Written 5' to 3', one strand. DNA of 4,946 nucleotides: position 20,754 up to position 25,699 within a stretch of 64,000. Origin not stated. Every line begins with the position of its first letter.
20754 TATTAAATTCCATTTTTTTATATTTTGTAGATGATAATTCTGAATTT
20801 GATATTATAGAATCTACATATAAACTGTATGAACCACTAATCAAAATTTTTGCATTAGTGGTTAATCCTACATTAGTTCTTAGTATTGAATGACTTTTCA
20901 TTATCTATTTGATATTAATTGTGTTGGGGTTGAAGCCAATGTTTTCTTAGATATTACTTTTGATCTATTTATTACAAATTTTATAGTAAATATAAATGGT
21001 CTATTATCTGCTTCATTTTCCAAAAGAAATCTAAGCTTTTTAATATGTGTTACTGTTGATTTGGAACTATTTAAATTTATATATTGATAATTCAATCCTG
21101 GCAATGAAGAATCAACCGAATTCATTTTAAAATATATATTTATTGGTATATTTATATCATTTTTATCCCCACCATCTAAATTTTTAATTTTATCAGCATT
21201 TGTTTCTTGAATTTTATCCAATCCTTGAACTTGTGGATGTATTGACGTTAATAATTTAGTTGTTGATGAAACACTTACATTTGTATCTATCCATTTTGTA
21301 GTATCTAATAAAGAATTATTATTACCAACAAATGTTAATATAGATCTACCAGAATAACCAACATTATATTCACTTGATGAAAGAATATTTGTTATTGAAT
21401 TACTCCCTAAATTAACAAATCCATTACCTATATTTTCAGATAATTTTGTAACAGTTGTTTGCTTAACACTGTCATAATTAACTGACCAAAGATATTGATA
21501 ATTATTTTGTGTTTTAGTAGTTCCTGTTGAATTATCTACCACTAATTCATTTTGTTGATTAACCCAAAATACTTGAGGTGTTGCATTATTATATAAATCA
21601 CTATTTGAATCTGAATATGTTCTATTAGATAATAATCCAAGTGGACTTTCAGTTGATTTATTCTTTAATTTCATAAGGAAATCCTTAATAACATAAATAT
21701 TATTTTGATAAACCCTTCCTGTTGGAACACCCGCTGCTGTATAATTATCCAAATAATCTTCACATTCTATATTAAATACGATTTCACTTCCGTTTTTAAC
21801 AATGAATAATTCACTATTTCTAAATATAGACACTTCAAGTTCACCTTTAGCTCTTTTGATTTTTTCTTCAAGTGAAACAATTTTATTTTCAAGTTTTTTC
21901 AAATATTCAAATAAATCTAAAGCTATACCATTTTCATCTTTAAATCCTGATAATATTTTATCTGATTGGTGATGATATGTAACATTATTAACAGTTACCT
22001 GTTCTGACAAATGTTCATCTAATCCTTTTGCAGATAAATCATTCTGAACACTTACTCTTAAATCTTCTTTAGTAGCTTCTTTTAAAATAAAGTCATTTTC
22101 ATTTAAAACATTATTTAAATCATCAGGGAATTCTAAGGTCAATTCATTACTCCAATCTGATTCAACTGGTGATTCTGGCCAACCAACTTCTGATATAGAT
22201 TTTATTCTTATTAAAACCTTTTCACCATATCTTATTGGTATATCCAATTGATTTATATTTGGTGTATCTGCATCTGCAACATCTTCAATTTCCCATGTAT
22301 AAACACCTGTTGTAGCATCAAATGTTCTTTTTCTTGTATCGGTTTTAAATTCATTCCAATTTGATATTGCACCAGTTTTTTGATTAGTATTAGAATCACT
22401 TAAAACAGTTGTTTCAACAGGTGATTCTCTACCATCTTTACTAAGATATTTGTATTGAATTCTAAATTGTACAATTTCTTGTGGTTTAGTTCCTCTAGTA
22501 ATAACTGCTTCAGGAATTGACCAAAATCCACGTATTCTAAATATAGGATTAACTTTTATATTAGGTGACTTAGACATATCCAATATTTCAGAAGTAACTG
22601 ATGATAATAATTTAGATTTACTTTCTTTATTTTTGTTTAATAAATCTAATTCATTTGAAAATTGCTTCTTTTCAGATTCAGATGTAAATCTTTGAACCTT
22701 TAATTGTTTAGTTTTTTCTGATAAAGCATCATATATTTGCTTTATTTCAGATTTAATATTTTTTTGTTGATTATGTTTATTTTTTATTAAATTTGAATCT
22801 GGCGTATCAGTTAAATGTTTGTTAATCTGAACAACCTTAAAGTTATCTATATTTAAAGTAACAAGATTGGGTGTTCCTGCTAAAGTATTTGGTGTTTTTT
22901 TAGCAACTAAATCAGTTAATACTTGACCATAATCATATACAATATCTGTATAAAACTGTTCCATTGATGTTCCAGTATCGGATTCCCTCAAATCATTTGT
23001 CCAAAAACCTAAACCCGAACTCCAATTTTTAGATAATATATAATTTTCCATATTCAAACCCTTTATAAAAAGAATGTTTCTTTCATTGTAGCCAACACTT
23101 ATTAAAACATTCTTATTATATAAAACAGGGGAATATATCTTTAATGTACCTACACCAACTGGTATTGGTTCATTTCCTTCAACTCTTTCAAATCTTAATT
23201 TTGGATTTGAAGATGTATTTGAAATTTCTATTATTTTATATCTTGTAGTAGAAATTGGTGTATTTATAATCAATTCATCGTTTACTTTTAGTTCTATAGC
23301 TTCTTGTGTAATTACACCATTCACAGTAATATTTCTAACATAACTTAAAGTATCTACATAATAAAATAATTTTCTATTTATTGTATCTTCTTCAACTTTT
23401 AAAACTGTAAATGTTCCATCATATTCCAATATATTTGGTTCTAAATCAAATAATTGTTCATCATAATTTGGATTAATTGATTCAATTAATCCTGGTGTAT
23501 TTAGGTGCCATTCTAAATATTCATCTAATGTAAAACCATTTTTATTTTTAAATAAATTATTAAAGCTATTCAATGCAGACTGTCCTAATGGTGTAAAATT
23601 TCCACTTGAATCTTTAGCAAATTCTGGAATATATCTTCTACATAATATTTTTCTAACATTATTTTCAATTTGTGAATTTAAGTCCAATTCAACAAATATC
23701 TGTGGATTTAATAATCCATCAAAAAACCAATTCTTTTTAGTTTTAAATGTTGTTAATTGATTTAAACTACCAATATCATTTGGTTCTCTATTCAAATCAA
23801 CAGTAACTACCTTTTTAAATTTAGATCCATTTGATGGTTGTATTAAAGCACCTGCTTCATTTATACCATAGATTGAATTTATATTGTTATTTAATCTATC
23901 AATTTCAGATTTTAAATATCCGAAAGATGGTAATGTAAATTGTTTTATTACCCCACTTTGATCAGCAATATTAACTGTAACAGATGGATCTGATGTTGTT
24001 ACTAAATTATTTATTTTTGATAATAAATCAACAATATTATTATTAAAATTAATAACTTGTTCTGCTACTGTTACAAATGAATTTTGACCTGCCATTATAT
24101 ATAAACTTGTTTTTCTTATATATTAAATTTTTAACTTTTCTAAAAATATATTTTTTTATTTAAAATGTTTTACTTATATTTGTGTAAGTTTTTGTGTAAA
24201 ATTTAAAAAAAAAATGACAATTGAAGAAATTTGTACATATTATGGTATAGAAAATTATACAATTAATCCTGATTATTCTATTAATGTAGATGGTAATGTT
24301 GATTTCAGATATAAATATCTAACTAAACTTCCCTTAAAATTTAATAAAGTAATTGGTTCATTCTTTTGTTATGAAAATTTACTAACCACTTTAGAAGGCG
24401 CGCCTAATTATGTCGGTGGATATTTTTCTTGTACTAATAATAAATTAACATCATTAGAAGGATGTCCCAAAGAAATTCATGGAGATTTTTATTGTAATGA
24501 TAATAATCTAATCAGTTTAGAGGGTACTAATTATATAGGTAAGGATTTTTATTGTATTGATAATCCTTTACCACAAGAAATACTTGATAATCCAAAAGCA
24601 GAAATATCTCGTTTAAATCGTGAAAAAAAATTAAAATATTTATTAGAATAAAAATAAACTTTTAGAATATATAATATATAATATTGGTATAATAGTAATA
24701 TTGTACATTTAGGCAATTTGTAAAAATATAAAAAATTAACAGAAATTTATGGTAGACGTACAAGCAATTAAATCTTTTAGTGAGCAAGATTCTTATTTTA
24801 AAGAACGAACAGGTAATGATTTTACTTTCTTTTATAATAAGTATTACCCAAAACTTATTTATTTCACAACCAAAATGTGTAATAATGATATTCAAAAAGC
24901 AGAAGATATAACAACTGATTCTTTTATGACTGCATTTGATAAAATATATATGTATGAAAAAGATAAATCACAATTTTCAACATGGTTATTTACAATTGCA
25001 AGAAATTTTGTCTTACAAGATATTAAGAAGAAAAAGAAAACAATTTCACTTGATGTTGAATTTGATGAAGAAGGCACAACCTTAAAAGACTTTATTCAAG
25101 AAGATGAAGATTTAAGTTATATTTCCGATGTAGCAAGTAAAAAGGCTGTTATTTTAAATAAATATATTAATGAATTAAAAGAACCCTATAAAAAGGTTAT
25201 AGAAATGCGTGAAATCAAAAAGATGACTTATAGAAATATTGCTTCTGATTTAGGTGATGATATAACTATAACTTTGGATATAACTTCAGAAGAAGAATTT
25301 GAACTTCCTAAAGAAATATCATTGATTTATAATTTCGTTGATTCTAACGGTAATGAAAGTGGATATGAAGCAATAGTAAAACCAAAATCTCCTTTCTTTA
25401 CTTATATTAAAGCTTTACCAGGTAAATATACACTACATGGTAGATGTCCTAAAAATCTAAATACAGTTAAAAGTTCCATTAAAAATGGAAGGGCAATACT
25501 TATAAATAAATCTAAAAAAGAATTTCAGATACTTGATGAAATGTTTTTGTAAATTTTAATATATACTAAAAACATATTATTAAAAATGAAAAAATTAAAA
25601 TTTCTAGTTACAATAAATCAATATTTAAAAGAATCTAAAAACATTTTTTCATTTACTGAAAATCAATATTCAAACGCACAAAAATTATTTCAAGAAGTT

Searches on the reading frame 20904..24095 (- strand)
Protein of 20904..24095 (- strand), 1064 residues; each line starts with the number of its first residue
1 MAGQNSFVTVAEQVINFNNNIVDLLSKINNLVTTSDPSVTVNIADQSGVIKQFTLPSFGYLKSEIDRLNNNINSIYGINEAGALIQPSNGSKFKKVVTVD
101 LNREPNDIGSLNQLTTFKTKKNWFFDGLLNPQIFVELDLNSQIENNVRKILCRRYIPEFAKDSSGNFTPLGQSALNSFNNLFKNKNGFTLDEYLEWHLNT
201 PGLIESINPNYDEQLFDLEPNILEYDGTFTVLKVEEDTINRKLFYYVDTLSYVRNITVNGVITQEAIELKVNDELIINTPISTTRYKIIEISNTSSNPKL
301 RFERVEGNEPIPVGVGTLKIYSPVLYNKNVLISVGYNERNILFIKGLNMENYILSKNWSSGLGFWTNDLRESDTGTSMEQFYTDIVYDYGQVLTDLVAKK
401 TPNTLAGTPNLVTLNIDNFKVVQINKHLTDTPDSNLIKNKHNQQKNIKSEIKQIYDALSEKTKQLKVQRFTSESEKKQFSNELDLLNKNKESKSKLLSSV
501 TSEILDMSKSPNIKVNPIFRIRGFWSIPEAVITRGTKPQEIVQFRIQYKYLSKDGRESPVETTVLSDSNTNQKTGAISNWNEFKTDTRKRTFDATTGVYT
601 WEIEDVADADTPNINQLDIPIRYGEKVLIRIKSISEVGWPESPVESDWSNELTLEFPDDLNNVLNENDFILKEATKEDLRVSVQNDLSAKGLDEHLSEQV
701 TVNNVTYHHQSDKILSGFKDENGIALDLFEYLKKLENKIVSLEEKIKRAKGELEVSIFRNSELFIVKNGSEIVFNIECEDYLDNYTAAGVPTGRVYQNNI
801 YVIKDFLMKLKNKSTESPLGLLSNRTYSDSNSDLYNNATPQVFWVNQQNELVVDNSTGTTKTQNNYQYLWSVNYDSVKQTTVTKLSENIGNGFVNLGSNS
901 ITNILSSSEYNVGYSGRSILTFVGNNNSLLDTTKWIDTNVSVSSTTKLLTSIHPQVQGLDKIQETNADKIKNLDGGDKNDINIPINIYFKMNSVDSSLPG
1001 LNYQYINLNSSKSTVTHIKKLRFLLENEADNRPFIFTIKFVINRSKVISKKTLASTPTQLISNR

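Call 19: search_protein_families(library=pfam, proteins=[window:20904-24095:-], max_evalue=0.01)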
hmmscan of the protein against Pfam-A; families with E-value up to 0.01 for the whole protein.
window:20904-24095:- (1064 aa): 0 families

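Call 20: search_protein_families(library=phrogs, proteins=[window:20904-24095:-], max_evalue=0.01)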
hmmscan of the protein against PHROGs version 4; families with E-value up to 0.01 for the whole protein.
window:20904-24095:- (1064 aa): 1 family
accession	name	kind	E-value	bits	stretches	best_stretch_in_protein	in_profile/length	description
phrog_29329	-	unknown function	1.7e-93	315.1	1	4-816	9-792/1092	-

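Call 62: search_solved_structures(query=window:20904-24095:-, max_evalue=0.01)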
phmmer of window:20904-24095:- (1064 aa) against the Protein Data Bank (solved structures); distinct sequences matched with E-value up to 0.01: 0.

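Call 64: search_dna_similar(query=window:20904-24095:-, collection=phages, mode=protein, max_rows=40, rows=spread)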
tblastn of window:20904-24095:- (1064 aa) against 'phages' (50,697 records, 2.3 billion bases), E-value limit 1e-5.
Records with a match: 31; places in all: 31; records where one place covers at least 80% of the query: 5.
Best place of each record, by identity: 60-80% 2; <60% 29.
By first word of the organism name: Prevotella 15; uncultured 6; Tenacibaculum 5; Sphingomonas 2; Chryseobacterium 2; Flavobacterium 1.
By host as written in the record: Prevotella sp. 15; - 6; Tenacibaculum maritimum 3; Sphingomonas paucimobilis, Felix d'Herelle Reference Center for Phages host ... 2; Tenacibaculum sp. 2; Chryseobacterium indologenes MA9 2; Flavobacterium sp. B330 1.
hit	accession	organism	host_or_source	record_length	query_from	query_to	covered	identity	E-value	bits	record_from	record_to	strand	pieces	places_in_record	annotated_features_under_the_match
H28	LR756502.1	uncultured phage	metagenomic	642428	1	1060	100%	63.4%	0e+0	1296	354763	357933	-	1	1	record has no annotation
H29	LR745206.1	uncultured phage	metagenomic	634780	1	1060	100%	63.3%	0e+0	1281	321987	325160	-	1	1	record has no annotation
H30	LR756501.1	uncultured phage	metagenomic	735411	1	1050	99%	36.9%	1e-103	600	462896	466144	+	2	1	record has no annotation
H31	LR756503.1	uncultured phage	metagenomic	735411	1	1050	99%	36.9%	1e-103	600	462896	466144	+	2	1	record has no annotation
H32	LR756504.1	uncultured phage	metagenomic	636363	4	736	69%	41.6%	2e-168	556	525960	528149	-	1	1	record has no annotation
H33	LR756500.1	uncultured phage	metagenomic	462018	5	866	81%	29.5%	1e-95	341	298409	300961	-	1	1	record has no annotation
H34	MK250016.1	Prevotella phage Lak-A1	Prevotella sp.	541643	5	721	67%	28.1%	4e-56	219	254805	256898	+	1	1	record has no annotation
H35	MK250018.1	Prevotella phage Lak-A1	Prevotella sp.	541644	5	721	67%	28.1%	4e-56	219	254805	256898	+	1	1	record has no annotation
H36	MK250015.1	Prevotella phage Lak-A1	Prevotella sp.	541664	5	721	67%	28.1%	4e-56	219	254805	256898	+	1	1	record has no annotation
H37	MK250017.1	Prevotella phage Lak-A1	Prevotella sp.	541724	5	721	67%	28.1%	4e-56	219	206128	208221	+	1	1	record has no annotation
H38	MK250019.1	Prevotella phage Lak-A2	Prevotella sp.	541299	5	721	67%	28.1%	5e-56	219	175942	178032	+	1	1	record has no annotation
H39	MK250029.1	Prevotella phage Lak-C1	Prevotella sp.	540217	5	721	67%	28.1%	1e-55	218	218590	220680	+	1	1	record has no annotation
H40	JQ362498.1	Sphingomonas phage PAU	Sphingomonas paucimobilis, Felix ...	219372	9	757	70%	26.6%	2e-53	211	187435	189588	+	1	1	264: gp264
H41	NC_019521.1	Sphingomonas phage PAU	Sphingomonas paucimobilis, Felix ...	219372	9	757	70%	26.6%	2e-53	211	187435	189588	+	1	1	264: gp264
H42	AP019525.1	Tenacibaculum phage PTm5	Tenacibaculum maritimum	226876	20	817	72%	25.9%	3e-50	225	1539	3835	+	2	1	hypothetical protein (x2)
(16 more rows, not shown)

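Call 66: get_annotated_region(hit=H41, flank=7000)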
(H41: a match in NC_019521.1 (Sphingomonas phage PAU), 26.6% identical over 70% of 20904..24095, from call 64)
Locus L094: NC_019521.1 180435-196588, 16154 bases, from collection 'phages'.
description: Sphingomonas phage PAU, complete genome.
organism: Sphingomonas phage PAU (NCBI taxid 1150991)
taxonomy: Viruses; Duplodnaviria; Heunggongvirae; Uroviricota; Caudoviricetes
host: Sphingomonas paucimobilis, Felix d'Herelle Reference Center for Phages host #1398; source: silkworms; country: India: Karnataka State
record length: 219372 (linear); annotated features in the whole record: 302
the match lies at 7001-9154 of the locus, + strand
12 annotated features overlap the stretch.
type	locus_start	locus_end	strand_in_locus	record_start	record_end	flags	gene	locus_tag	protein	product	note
CDS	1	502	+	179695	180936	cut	255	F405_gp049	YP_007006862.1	gp255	-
CDS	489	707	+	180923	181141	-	256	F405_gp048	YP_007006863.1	gp256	-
CDS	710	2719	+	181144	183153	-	257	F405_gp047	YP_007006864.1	gp257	-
CDS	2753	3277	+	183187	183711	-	258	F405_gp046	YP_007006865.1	gp258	-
CDS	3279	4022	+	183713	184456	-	259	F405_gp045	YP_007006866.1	baseplate protein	-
CDS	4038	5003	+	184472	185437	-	260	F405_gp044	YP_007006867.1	gp260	-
CDS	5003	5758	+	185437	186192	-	261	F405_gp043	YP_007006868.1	gp261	-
CDS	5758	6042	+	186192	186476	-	262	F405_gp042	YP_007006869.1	gp262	-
CDS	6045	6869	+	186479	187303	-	263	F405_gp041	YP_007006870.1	gp263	-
CDS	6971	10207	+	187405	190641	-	264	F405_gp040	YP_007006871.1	gp264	-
CDS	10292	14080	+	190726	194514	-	265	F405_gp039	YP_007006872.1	gp265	-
CDS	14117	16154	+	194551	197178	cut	266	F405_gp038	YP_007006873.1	gp266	-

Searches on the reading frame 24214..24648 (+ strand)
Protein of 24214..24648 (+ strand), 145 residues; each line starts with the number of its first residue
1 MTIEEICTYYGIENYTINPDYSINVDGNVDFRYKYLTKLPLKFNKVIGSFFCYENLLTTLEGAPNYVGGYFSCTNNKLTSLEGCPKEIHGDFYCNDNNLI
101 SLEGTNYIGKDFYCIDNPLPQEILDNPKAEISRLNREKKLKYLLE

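Call 19: search_protein_families(library=pfam, proteins=[window:24214-24648:+], max_evalue=0.01)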
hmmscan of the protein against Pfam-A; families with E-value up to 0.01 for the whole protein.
window:24214-24648:+ (145 aa): 0 families

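Call 20: search_protein_families(library=phrogs, proteins=[window:24214-24648:+], max_evalue=0.01)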
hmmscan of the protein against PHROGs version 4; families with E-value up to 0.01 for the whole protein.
window:24214-24648:+ (145 aa): 1 family
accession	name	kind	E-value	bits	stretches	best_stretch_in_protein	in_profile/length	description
phrog_7816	-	unknown function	2.7e-05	23.6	1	31-121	157-248/739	-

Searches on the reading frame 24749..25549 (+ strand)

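Call 19: search_protein_families(library=pfam, proteins=[window:24749-25549:+], max_evalue=0.01)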
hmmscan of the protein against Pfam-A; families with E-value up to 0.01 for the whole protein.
window:24749-25549:+ (267 aa): 2 families
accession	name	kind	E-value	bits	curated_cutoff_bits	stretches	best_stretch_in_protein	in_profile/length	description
PF04542.20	Sigma70_r2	-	3.5e-11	43.2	24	1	28-97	1-70/71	Sigma-70 region 2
PF08281.18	Sigma70_r4_2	-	7.2e-06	26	25.7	1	136-169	4-37/54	Sigma-70, region 4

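Call 20: search_protein_families(library=phrogs, proteins=[window:24749-25549:+], max_evalue=0.01)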
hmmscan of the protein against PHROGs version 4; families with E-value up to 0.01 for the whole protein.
window:24749-25549:+ (267 aa): 1 family
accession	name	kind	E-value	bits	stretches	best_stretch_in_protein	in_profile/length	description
phrog_1740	-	transcription regulation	3e-18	66.7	1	18-169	51-195/567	RNA polymerase sigma factor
